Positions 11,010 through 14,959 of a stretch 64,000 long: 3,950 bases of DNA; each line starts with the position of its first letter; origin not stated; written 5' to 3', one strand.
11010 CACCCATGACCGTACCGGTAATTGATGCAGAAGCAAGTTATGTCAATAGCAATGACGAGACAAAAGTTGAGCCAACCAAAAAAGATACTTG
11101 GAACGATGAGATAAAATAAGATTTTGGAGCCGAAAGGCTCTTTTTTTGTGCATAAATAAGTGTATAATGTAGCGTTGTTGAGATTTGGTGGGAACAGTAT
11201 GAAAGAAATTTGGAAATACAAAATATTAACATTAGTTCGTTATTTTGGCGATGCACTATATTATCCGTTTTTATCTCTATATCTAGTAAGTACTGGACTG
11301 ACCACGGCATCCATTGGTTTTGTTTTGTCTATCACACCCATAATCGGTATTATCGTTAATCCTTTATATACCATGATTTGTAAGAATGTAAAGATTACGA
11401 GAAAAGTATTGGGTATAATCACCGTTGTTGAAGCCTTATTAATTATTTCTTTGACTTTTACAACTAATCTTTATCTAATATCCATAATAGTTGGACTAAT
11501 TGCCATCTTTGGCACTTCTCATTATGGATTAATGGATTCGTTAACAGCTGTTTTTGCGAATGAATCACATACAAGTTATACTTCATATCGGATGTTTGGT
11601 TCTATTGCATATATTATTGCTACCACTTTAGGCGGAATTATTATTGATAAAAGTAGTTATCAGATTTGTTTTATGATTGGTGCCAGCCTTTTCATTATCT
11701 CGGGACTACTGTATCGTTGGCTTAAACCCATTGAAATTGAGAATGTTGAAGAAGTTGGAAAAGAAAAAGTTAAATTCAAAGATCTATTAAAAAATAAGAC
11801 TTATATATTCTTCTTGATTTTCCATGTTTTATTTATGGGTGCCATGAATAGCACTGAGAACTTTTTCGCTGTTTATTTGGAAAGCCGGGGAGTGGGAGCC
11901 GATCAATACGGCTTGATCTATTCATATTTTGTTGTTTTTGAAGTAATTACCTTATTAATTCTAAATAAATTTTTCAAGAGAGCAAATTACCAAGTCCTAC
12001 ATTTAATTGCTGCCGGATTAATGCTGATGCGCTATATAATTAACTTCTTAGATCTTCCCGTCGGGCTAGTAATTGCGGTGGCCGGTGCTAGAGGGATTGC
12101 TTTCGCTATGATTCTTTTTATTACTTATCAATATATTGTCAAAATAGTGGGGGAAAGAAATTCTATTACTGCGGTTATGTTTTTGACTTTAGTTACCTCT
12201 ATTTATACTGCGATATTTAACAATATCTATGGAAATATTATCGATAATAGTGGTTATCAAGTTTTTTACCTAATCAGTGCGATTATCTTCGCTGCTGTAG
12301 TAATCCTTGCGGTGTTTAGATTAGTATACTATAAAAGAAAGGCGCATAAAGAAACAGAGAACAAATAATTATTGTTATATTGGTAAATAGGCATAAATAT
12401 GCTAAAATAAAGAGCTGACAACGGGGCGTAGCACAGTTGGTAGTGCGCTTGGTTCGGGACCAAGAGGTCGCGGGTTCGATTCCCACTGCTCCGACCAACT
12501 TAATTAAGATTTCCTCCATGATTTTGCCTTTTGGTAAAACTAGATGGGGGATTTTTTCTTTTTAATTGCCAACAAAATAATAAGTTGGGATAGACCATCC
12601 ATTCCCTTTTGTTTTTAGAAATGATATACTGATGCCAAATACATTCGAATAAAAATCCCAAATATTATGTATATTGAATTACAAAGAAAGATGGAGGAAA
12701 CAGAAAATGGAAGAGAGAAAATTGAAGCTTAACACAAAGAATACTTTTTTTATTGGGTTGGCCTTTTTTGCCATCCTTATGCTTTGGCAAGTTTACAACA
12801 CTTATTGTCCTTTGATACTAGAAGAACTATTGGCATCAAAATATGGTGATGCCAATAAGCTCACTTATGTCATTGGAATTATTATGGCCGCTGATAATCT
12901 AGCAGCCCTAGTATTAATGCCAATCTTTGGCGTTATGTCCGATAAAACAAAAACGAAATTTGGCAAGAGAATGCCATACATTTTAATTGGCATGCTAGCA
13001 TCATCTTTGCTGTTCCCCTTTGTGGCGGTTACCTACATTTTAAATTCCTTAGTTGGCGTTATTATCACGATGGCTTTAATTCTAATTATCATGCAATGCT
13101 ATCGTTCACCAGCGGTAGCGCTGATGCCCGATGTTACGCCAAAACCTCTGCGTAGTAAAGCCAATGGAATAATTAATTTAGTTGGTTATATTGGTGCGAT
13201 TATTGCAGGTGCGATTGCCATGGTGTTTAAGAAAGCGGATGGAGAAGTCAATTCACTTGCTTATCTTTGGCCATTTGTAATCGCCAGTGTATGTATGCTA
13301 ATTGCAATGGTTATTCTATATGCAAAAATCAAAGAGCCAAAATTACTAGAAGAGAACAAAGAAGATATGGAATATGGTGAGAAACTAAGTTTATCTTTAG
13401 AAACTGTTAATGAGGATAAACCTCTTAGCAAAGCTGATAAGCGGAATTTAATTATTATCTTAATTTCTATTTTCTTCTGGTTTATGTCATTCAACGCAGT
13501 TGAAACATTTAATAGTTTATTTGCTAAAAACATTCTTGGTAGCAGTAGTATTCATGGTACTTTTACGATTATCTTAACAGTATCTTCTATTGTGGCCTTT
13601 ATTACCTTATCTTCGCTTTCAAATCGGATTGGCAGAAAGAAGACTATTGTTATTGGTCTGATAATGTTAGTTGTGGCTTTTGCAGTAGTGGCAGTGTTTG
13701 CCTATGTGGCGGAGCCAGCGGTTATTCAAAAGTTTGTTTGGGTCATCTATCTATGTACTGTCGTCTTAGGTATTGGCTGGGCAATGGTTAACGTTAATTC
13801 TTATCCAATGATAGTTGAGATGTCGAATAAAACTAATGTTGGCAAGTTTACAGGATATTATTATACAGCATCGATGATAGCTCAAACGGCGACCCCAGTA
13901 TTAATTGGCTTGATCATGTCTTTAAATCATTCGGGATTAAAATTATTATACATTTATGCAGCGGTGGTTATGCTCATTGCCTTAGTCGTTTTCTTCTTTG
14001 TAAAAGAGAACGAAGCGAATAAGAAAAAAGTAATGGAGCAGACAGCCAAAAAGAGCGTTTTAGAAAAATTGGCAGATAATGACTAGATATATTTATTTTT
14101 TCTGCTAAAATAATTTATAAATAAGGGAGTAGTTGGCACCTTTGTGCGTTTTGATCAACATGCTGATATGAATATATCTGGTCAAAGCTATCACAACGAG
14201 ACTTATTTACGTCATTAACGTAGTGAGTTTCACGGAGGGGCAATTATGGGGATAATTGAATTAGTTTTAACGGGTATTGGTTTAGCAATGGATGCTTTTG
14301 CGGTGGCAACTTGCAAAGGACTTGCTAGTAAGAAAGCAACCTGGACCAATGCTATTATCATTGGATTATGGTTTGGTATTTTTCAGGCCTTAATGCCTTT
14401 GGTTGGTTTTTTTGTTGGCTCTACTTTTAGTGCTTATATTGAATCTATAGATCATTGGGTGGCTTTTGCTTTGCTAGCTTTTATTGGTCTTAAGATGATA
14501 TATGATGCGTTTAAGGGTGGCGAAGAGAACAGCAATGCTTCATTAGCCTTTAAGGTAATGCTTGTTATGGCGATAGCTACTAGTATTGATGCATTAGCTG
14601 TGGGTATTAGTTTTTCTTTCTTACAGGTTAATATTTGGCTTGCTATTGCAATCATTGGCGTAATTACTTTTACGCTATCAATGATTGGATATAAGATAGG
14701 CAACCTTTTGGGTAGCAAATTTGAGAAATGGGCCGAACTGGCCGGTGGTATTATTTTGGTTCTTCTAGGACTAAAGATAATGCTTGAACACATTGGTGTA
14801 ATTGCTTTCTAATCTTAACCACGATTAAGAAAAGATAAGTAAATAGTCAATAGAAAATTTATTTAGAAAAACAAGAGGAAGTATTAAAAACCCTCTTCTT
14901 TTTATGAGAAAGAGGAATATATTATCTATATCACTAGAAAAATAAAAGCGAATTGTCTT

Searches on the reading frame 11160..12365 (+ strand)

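Call 47: search_protein_families(library=pfam, proteins=[window:11160-12365:+], max_evalue=0.001)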
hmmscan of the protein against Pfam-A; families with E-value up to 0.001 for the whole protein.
window:11160-12365:+ (402 aa): 4 families
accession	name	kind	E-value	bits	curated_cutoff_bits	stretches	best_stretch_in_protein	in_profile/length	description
PF12832.13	MFS_1_like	-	8.7e-30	104.4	25.2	1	18-333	2-333/373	MFS_1 like family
PF07690.21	MFS_1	-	7.9e-25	87.9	33.4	1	23-342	4-337/347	Major Facilitator Superfamily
PF01306.25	LacY_symp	-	3.9e-17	62.6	24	1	16-392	8-404/413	LacY proton/sugar symporter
PF03825.22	Nuc_H_symport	-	1.7e-05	24.5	25.9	1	14-386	1-395/400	Nucleoside H+ symporter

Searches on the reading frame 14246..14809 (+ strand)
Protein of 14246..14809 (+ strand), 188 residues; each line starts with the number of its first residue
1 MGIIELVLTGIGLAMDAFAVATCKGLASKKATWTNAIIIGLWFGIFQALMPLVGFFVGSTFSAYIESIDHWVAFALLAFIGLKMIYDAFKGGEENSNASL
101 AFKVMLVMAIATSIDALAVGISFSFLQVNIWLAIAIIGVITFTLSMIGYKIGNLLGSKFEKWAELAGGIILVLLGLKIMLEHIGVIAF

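Call 3: search_protein_families(library=pfam, proteins=[window:14246-14809:+], max_evalue=1)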
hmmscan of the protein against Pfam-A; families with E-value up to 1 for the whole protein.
window:14246-14809:+ (188 aa): 3 families
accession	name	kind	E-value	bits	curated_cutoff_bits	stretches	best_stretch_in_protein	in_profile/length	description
PF02659.21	Mntp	-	1.3e-53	181.3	24.4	1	32-179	3-152/152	Putative manganese efflux pump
PF15795.10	Spec3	-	0.44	11.5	27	1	3-62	16-74/85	Ectodermal ciliogenesis protein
PF11859.13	DUF3379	-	0.49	10.1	33.2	1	104-130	77-102/232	Protein of unknown function (DUF3379)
